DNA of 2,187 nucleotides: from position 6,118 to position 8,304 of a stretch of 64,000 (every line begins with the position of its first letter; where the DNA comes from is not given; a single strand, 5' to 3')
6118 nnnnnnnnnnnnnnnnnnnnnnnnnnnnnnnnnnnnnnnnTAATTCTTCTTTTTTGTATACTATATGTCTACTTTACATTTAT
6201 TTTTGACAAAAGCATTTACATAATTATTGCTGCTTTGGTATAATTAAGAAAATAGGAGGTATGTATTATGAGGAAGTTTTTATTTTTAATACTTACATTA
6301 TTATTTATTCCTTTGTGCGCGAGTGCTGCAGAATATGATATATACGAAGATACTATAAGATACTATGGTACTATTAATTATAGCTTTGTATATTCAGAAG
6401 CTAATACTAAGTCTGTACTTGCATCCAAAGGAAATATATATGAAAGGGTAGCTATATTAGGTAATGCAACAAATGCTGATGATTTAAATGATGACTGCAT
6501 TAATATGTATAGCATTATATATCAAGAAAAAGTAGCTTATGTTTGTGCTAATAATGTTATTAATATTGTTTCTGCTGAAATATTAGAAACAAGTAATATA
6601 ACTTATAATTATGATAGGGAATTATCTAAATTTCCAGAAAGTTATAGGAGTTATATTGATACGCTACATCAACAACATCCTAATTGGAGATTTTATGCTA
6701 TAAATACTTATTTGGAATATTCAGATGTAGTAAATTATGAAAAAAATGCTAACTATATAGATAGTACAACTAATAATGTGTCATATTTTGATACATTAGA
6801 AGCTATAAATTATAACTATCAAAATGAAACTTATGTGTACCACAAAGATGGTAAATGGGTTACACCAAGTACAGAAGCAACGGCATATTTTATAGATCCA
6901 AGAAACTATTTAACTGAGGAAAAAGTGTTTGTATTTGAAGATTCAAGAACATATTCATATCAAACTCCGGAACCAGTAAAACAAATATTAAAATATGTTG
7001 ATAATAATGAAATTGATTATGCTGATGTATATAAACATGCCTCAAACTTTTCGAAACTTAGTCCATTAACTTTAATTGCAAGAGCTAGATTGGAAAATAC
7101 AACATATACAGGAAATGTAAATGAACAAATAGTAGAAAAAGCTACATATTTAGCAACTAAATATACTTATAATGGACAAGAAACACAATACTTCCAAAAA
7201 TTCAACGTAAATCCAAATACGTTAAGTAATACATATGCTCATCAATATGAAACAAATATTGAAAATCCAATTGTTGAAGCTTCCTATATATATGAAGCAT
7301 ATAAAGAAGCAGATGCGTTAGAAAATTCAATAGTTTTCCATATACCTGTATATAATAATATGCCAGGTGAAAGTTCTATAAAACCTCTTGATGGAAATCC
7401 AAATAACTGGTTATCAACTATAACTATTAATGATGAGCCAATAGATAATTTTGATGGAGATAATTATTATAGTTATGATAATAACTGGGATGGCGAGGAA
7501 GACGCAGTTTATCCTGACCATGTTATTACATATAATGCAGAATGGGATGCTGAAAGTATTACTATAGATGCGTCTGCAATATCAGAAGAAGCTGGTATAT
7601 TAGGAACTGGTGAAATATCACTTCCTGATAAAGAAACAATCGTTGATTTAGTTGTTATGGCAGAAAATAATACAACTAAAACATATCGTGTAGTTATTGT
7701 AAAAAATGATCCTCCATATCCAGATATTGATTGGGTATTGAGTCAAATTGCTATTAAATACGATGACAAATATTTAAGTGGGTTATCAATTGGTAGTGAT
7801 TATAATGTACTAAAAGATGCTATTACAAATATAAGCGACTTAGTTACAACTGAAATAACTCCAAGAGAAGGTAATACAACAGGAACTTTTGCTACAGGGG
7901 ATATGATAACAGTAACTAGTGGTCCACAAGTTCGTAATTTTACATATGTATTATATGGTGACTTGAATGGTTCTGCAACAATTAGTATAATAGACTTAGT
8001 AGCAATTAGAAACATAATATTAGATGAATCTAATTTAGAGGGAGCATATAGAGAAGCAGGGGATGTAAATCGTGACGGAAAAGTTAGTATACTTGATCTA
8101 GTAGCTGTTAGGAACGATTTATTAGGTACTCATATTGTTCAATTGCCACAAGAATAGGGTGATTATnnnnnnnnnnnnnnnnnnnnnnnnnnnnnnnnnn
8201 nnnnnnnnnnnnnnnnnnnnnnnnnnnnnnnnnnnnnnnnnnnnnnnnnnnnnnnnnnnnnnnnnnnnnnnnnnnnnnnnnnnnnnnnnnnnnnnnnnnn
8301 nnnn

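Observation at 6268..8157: Second dockerin-hydrolase paralog lacks the putative catalytic core (pseudo-enzyme) and has a degenerate first dockerin repeat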

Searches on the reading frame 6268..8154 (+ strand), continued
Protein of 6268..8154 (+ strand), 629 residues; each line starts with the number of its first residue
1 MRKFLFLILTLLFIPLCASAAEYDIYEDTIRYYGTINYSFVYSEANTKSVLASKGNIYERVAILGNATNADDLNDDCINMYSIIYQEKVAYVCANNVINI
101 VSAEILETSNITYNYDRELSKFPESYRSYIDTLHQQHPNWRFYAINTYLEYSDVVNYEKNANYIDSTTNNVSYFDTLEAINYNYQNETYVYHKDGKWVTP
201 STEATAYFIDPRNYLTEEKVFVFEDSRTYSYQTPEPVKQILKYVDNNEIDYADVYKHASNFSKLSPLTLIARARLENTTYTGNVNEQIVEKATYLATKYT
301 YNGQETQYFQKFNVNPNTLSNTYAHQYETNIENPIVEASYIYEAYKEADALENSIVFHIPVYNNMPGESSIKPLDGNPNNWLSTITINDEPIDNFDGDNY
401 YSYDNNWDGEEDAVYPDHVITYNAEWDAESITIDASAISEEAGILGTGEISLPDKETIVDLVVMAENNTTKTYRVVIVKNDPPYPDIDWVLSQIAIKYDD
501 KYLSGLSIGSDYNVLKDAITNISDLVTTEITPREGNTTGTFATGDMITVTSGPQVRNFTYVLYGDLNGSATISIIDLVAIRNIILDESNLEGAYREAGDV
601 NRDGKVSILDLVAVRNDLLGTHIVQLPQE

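Call 14: find_encoding_contigs(protein=P0018, flank=10000, max_places=3)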
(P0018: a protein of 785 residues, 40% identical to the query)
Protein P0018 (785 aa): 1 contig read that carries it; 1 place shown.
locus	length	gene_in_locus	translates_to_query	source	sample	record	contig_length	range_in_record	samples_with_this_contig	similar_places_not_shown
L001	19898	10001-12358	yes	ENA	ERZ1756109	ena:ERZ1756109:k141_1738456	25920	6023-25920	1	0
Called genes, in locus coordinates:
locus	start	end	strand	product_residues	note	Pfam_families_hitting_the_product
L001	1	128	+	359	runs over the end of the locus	-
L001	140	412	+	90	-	PF01713:Smr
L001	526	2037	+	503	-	-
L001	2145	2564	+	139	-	-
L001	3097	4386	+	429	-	-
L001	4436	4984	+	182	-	-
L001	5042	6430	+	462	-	PF01406:tRNA-synt_1e, PF09334:tRNA-synt_1g (faint)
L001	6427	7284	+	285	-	PF01509:TruB_N, PF16198:TruB_C_2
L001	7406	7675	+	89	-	PF00312:Ribosomal_S15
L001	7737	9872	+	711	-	PF01138:RNase_PH, PF03725:RNase_PH_C, PF00013:KH_1 (faint), PF03726:PNPase, PF01138:RNase_PH, PF00575:S1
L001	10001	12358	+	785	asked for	PF00404:Dockerin_1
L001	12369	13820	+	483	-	-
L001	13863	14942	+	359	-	PF00534:Glycos_transf_1, PF13692:Glyco_trans_1_4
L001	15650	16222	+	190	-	-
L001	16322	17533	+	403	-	PF00464:SHMT, PF01041:DegT_DnrJ_EryC1 (weak)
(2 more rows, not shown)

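Call 15: find_encoding_contigs(protein=P0013, flank=10000, max_places=3)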
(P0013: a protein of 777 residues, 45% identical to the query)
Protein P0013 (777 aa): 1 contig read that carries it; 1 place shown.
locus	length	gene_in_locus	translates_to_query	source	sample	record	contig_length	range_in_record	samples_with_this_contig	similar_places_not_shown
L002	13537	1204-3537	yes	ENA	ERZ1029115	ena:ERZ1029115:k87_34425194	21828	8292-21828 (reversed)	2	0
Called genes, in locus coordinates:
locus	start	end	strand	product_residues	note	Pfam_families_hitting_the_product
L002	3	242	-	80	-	?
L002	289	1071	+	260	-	PF00575:S1, PF23459:S1_RRP5 (weak)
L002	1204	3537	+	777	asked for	PF00404:Dockerin_1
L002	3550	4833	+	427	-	PF12733:Cadherin-like (weak)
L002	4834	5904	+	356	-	PF00534:Glycos_transf_1, PF13692:Glyco_trans_1_4 (weak)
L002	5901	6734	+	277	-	PF04018:VCA0040-like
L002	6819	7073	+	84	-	-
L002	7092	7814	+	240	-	-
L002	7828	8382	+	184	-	-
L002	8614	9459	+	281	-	-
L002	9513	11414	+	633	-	PF02518:HATPase_c, PF00204:DNA_gyraseB, PF01751:Toprim, PF00986:DNA_gyraseB_C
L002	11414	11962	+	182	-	PF02397:Bac_transf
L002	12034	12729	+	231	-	PF00117:GATase, PF07722:Peptidase_C26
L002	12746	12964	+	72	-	-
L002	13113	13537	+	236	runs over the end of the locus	PF12686:DUF3800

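Call 20: find_encoding_contigs(protein=P0001, flank=3000, max_places=5)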
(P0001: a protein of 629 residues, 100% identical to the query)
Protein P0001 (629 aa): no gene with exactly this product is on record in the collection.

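Call 42: find_encoding_contigs(protein=P0002, flank=5000, max_places=2)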
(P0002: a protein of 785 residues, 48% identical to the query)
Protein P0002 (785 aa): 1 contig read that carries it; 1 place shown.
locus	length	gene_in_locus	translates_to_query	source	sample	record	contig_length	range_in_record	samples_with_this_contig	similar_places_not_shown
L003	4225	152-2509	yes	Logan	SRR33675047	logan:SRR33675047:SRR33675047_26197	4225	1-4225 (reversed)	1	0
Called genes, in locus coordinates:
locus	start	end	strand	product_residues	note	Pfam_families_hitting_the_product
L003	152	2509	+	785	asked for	PF00404:Dockerin_1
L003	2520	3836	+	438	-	PF00963:Cohesin (weak), PF12733:Cadherin-like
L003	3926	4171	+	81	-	PF00584:SecE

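Call 43: find_encoding_contigs(protein=P0003, flank=5000, max_places=2)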
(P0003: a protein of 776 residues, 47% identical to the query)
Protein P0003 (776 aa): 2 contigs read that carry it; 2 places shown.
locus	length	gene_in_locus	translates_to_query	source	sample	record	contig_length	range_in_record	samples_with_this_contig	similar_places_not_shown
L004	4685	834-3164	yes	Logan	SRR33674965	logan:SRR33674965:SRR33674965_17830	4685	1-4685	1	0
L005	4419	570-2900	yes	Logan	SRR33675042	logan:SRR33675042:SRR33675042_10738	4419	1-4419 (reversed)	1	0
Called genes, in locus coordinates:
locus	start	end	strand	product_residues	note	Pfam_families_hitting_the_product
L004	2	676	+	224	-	?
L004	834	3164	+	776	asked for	PF00404:Dockerin_1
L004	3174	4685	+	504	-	?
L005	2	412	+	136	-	?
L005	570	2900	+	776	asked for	PF00404:Dockerin_1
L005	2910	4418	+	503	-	?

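Call 61: list_cluster_members(proteins=[P0001, P0009, P0121])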
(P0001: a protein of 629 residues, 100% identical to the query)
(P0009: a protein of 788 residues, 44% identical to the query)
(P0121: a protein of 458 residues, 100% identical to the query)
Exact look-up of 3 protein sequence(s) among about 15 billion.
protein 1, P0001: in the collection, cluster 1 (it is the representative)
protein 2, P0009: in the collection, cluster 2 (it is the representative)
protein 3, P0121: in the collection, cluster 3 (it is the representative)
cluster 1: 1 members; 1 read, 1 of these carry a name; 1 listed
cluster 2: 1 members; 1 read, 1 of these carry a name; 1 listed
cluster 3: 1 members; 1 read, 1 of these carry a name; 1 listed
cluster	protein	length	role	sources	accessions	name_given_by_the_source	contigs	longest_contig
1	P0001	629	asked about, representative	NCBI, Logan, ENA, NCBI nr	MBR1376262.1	MAG: hypothetical protein IJ565_00390 [Bacilli bacterium] | hypothetical protein [Bacilli bacterium]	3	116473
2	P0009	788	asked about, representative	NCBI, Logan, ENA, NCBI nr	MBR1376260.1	MAG: hypothetical protein IJ565_00380 [Bacilli bacterium] | hypothetical protein [Bacilli bacterium]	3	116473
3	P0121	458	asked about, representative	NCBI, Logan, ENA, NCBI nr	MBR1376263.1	MAG: cadherin-like beta sandwich domain-containing protein [Bacilli bacterium] | cadherin-like beta sandwich domain-containing protein [Bacilli bacterium]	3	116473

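Call 66: search_protein_families(library=pfam, proteins=[P0034, P0055, P0064], max_evalue=1)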
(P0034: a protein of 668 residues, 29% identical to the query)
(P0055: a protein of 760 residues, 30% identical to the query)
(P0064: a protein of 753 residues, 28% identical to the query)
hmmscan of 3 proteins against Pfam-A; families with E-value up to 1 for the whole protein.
P0034 (668 aa): 6 families
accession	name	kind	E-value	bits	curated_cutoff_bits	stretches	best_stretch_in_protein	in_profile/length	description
PF00404.24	Dockerin_1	-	2.3e-15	57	22.9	1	605-661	1-57/57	Dockerin type I domain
PF08239.17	SH3_3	-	1.7e-07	31.8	27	1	41-99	4-53/54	Bacterial SH3 domain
PF12733.13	Cadherin-like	-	2.1e-06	28.5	24.2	1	437-515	1-87/89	Cadherin-like beta sandwich domain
PF13517.12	FG-GAP_3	-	0.00068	20.6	26.9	1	631-651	40-60/61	FG-GAP-like repeat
PF18743.7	AHJR-like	-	0.13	12.2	26.1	1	118-156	63-101/123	REase_AHJR-like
PF00036.39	EF-hand_1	-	0.18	11.9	25.4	1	639-656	8-25/29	EF hand domain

P0055 (760 aa): 9 families
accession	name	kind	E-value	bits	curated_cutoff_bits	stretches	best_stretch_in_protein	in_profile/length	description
PF00404.24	Dockerin_1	-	4.4e-10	40.1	22.9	1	697-748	1-52/57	Dockerin type I domain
PF08239.17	SH3_3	-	1.3e-09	38.5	27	1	39-90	7-53/54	Bacterial SH3 domain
PF00036.39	EF-hand_1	-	0.00096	19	25.4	0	732-750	9-27/29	EF hand domain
PF12733.13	Cadherin-like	-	0.0017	19.2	24.2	1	543-608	10-88/89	Cadherin-like beta sandwich domain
PF13202.12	EF-hand_5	-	0.002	17.9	25.9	1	732-743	8-19/25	EF hand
PF13405.12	EF-hand_6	-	0.011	15.8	25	0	732-750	9-27/30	EF-hand domain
PF22768.1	SPP1_Dit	-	0.048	14.3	25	1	654-690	15-53/97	Siphovirus-type tail component, C-terminal domain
PF07653.23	SH3_2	-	0.07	13.3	21.8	1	660-688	3-29/55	Variant SH3 domain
PF13499.12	EF-hand_7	-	0.17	12.7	30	0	699-749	12-66/67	EF-hand domain pair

P0064 (753 aa): 7 families
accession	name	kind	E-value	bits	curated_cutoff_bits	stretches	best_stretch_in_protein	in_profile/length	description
PF08239.17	SH3_3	-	5.2e-20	71.8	27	2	33-90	2-53/54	Bacterial SH3 domain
PF00404.24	Dockerin_1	-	9.3e-12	45.4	22.9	1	692-747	1-56/57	Dockerin type I domain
PF12733.13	Cadherin-like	-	2.4e-08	34.7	24.2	1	524-596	5-89/89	Cadherin-like beta sandwich domain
PF06347.19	SH3_4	-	0.00077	19.6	24.1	1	30-86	1-50/56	Bacterial SH3 domain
PF13405.12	EF-hand_6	-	0.085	13.1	25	0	694-709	10-25/30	EF-hand domain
PF13499.12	EF-hand_7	-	0.11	13.3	30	1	694-739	12-61/67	EF-hand domain pair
PF20305.4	pYEATS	-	0.57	10.6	26.9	0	511-535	11-34/73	prokaryotic YEATS domain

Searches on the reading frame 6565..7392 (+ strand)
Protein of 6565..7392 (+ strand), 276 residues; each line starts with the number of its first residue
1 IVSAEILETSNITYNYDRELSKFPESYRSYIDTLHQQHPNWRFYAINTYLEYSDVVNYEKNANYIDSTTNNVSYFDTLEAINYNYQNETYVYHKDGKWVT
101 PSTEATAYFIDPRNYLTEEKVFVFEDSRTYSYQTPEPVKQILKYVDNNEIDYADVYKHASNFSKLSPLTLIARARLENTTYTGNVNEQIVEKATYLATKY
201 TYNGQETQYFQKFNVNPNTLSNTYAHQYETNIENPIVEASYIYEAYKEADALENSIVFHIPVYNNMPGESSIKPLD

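Call 28: predict_structure(alignment_id=A2)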
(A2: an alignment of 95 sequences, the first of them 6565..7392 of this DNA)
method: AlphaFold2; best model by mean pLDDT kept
length: 276 residues; sequences in the alignment: 95
mean_pLDDT: 92.1   pTM: 0.91
mean pLDDT of the five models: 92.1, 91.6, 91.3, 90.9, 90.0
residues with pLDDT >= 90: 214; 70-90: 49; 50-70: 13; < 50: 0
segments of 3 or more residues with pLDDT < 50: none
pLDDT, mean of each block of 10 residues (from residue 1): 83 97 98 98 98 97 90 83 92 88 96 98 98 92 74 89 95 84 83 94 96 96 84 95 97 98 97 86
secondary structure, 60 per line:
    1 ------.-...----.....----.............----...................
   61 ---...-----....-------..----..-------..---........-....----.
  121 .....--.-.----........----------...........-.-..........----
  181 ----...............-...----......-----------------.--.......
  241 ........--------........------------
elements in order: H16-20 H25-37 E42-51 H52-60 E64-66 H72-75 H103-110 H112-115 H120-124 H135-142 H153-163 H167-176 H185-199 H208-213 H234-248 E257-264

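Call 32: fold_search(model_id=the predicted structure, library=pdb)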
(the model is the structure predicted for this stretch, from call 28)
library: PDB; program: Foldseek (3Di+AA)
matches with E <= 10: 78; with E <= 0.001: 11
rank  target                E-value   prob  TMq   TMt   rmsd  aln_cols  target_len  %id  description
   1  6fxp_B                1.1e-07  1.00  0.54  0.59   4.5       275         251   14  Crystal structure of S. aureus glucosaminidase B (released 2019-03-20)
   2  6fxp_A                9.5e-07  1.00  0.53  0.58   5.0       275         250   14  Crystal structure of S. aureus glucosaminidase B (released 2019-03-20)
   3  6u0o_B                1.6e-06  1.00  0.53  0.51   4.9       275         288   15  Crystal structure of a peptidoglycan release complex, SagB-SpdC, in lipidic cubic phase (released 2020-09-23)
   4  6fxo                  1.6e-06  1.00  0.52  0.60   5.1       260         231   16  Crystal structure of Major Bifunctional Autolysin (released 2019-03-20)
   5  4pia                  4.5e-05  1.00  0.44  0.53   3.9       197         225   17  Crystal structure of S. Aureus Autolysin E (released 2015-10-14)
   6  4pi9                  7.4e-05  1.00  0.48  0.58   4.5       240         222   14  Crystal structure of S. Aureus Autolysin E in complex with muropeptide NAM-L-ALA-D-iGLU (released 2015-10-14)
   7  4pi8_A                1.7e-04  1.00  0.45  0.54   5.2       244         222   14  Crystal structure of catalytic mutant E138A of S. Aureus Autolysin E in complex with disaccharide NAG-NAM (released 2015-10-14)
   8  4pi7_A                2.0e-04  1.00  0.44  0.53   5.4       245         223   14  Crystal structure of S. Aureus Autolysin E in complex with disaccharide NAM-NAG (released 2015-10-14)
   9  8yxn_B                2.5e-04  1.00  0.47  0.50   6.8       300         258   13  X-ray structure of Clostridium perfringens autolysin catalytic domain in the P1 form (released 2024-05-15)
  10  8yxn_A                6.4e-04  1.00  0.46  0.49   6.8       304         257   13  X-ray structure of Clostridium perfringens autolysin catalytic domain in the P1 form (released 2024-05-15)
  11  5wqw                  8.9e-04  1.00  0.48  0.52   6.2       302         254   12  X-ray structure of catalytic domain of autolysin from Clostridium perfringens (released 2016-12-07)
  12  4q2w                  6.5e-03  1.00  0.32  0.34   5.7       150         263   15  Crystal Structure of pneumococcal peptidoglycan hydrolase LytB (released 2014-07-16)
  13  7pj3                  1.6e-02  1.00  0.36  0.37   5.1       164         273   15  Crystal structure of catalytic domain in open conformation of LytB from Streptococcus pneumoniae (released 2022-09-07)
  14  8yxk_A                4.0e-01  0.66  0.28  0.47  10.1       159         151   12  X-ray structure of Clostridioides difficile endolysin Ecd09610 glucosaminidase domain. (released 2024-05-15)
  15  8ej5_A                8.3e-01  0.28  0.27  0.18   7.4       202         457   12  Tail tip structure of Staphylococcus phage Andhra (released 2022-12-14)
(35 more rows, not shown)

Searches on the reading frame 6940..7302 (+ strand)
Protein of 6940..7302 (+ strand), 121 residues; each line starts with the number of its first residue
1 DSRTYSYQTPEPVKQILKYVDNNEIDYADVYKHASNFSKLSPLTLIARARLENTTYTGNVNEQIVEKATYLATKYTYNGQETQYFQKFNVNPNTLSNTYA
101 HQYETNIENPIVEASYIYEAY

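Call 59: search_protein_representatives(protein=window:6940-7302:+)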
Query: 121 residues. Proteins with E-value up to 0.001 (for the whole library): 132; up to 1e-10: 4; up to 1e-30: 0. The best 132 are listed.
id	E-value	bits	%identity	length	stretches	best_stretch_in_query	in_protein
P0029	3.2e-20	88.6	53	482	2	58-121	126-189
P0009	7.7e-18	80.9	48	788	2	59-119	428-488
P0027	1.6e-16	76.7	51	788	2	62-121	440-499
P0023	5.0e-16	75.1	48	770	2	62-121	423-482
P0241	5.9e-09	52.3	52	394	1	64-121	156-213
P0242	2.2e-07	47.3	53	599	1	65-121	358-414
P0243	1.3e-06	44.8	40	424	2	63-121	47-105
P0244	1.6e-06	44.5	48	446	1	61-121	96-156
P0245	1.9e-06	44.2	39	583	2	61-121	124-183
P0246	2.7e-06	43.8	48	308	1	60-120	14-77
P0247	3.4e-06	43.4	50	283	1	68-121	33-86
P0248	3.8e-06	43.3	48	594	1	59-121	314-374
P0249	4.1e-06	43.2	44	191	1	61-121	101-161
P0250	4.2e-06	43.2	44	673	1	60-121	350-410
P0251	4.5e-06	43.1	39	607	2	62-120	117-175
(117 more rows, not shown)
